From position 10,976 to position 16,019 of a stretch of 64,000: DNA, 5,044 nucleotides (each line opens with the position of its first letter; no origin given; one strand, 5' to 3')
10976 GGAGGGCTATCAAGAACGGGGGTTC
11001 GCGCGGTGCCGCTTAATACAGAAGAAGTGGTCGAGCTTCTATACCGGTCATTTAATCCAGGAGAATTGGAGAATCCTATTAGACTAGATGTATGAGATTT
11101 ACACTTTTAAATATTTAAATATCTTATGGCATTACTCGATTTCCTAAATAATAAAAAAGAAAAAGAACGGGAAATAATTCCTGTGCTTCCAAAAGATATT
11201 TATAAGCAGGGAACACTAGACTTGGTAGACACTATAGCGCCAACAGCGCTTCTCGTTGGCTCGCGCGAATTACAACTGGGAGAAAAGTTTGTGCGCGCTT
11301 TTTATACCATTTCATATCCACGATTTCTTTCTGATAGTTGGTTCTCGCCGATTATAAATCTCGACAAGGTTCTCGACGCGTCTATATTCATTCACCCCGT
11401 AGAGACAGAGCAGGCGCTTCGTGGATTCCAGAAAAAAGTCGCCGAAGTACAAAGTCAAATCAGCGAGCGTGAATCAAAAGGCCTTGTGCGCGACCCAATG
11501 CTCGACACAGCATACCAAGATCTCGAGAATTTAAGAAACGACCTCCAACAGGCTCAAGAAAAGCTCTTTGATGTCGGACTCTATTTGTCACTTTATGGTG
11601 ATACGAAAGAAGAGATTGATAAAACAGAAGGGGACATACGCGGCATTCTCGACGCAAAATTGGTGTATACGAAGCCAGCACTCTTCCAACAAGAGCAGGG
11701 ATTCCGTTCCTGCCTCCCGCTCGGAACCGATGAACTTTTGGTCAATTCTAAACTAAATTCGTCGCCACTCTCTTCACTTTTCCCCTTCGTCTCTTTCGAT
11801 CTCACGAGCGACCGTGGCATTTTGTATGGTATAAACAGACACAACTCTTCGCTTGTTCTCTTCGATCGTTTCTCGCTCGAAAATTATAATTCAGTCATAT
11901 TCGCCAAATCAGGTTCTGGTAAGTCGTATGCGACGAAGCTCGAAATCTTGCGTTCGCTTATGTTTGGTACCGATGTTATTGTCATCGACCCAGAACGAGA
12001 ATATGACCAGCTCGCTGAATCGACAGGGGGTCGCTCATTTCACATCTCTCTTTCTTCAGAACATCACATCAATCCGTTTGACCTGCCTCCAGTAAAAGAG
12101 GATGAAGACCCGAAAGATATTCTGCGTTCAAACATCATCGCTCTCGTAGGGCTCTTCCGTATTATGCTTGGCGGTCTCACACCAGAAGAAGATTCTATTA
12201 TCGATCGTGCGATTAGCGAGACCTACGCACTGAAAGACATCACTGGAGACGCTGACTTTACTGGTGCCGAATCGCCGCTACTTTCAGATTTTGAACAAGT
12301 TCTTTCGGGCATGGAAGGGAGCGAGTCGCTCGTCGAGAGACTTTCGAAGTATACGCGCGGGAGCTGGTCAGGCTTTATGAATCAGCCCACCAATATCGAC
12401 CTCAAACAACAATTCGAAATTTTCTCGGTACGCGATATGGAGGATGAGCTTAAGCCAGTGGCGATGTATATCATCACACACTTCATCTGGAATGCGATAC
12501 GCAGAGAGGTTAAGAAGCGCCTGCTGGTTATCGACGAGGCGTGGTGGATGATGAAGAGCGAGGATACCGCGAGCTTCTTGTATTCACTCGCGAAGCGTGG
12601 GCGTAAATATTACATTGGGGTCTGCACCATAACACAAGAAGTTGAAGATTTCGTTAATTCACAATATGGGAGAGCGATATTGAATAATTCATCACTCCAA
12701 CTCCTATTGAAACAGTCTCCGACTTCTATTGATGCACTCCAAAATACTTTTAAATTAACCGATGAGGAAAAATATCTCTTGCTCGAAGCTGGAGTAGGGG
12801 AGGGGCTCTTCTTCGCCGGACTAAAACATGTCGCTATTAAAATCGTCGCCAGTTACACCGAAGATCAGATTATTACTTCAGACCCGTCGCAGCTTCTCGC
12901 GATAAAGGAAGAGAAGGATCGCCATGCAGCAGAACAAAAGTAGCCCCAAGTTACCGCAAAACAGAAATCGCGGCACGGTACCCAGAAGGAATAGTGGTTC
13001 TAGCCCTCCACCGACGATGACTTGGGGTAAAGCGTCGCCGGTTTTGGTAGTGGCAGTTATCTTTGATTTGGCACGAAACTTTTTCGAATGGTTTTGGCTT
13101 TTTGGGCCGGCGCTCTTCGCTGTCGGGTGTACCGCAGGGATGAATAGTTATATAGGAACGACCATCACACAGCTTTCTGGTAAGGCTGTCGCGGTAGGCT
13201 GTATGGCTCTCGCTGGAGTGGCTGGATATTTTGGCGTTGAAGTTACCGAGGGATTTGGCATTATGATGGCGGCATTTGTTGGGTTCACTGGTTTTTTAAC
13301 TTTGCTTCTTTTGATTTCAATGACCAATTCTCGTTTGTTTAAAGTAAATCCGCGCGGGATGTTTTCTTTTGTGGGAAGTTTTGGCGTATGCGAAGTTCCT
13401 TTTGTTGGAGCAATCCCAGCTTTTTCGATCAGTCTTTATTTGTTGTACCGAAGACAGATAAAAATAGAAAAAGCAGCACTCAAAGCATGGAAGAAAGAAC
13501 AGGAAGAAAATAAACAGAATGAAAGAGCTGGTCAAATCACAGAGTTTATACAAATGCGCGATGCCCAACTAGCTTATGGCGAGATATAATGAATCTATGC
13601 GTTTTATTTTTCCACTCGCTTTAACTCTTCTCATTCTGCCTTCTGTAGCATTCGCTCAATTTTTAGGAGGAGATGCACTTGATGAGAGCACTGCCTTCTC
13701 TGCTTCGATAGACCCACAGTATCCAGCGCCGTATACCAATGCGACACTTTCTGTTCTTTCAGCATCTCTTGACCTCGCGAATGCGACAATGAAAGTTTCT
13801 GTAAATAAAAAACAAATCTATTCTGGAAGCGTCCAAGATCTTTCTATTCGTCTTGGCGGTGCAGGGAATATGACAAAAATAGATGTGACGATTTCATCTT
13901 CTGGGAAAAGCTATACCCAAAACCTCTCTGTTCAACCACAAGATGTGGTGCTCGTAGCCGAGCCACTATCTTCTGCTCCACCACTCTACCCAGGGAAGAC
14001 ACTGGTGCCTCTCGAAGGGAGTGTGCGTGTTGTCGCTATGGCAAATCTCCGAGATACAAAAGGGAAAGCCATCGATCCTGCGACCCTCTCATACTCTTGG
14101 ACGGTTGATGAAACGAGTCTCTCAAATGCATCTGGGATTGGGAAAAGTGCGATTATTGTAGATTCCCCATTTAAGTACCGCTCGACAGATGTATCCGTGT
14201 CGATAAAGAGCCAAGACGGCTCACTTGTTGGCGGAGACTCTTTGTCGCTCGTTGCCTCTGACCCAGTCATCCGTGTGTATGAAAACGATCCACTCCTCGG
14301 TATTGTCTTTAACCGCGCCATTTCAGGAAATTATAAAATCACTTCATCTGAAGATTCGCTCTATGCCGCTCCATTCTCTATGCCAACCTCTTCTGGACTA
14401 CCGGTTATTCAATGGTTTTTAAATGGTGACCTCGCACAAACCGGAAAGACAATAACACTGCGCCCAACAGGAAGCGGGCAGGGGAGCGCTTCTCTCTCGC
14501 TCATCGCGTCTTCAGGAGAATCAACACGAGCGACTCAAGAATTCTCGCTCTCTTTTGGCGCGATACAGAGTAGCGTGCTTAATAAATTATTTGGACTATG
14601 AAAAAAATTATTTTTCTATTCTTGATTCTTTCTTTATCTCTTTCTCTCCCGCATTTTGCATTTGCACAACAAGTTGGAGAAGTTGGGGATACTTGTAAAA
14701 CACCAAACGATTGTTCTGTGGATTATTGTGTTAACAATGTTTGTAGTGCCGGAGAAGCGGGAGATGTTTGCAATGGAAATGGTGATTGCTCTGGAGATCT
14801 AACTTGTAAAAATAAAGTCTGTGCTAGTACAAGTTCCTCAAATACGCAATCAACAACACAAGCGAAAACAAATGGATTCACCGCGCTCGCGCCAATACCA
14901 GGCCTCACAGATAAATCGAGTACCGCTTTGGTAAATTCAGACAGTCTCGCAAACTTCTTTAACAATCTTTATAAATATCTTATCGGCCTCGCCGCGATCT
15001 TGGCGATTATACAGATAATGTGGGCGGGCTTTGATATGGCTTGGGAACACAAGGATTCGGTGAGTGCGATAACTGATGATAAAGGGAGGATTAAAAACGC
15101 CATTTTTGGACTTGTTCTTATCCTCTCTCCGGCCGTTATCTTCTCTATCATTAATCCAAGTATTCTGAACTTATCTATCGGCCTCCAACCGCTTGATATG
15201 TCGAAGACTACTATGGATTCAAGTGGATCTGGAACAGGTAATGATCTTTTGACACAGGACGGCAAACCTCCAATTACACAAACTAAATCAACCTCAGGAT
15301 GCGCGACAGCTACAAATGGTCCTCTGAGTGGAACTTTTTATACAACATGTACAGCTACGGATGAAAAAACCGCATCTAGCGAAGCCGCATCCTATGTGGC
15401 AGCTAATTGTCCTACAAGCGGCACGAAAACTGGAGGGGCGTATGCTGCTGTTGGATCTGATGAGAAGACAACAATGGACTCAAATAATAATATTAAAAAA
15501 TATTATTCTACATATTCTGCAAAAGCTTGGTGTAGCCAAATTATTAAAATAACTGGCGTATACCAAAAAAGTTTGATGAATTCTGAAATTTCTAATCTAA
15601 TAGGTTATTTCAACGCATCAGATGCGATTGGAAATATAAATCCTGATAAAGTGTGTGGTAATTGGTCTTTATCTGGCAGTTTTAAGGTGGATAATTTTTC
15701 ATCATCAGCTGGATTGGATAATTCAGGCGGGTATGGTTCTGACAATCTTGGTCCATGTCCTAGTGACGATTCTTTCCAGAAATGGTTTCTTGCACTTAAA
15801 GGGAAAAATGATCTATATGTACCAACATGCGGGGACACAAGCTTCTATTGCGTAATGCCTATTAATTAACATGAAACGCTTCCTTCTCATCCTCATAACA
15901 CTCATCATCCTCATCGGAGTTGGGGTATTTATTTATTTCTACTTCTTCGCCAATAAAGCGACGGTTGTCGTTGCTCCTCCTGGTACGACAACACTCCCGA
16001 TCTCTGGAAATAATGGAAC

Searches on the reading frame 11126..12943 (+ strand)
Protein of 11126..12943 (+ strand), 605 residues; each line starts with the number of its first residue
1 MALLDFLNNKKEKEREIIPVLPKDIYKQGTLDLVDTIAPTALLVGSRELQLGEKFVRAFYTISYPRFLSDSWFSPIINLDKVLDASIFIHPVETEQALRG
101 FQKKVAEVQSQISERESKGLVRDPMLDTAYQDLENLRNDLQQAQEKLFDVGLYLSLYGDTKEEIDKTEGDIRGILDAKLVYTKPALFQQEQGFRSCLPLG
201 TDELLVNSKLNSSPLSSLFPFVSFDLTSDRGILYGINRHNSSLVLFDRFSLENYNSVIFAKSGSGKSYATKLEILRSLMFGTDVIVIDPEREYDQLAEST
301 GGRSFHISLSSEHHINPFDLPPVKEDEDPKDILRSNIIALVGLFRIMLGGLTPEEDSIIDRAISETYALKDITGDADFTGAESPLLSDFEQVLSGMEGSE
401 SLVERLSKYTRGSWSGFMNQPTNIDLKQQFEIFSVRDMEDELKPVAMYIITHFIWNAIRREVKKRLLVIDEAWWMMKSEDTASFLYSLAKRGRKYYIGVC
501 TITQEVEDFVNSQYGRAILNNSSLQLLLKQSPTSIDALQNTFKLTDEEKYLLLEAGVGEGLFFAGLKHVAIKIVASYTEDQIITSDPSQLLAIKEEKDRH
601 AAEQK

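Call 87: search_protein_families(library=pfam, proteins=[window:11126-12943:+], max_evalue=0.001)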
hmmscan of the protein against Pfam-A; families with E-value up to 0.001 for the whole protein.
window:11126-12943:+ (605 aa): 3 families
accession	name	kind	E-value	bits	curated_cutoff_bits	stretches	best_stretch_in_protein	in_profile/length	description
PF19044.6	P-loop_TraG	-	1.7e-27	96.6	25.8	1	251-554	27-344/413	TraG P-loop domain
PF12846.13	AAA_10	-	4.5e-12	46.1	27.5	2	428-515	204-292/362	AAA-like domain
PF01935.23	DUF87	-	2.5e-08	34.7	23.2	1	258-322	28-94/220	Helicase HerA, central domain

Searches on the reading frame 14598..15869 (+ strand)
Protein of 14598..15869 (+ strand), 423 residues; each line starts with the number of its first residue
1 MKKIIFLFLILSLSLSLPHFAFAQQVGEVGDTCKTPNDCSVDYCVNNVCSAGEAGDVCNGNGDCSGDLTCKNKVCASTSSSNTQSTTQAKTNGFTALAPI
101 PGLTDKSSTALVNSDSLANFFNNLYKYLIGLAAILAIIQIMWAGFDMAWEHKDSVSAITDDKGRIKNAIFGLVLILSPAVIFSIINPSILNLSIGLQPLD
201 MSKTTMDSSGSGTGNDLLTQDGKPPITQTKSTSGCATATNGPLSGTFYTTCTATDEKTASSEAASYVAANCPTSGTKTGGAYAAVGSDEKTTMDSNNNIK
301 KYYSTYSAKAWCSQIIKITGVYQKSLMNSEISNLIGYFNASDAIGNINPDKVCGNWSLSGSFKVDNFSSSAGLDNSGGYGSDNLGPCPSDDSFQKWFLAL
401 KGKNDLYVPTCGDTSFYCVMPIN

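Call 88: search_protein_families(library=pfam, proteins=[window:14598-15869:+], max_evalue=0.001)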
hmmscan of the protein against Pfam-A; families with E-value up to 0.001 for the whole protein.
window:14598-15869:+ (423 aa): 2 families
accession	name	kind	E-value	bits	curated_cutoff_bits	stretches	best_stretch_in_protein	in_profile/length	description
PF18895.5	T4SS_pilin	-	6e-09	36.3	26.6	1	114-185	2-71/71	Type IV secretion system pilin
PF04956.18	TrbC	-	4.3e-08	33.7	27.9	1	103-183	24-96/98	TrbC/VIRB2 pilin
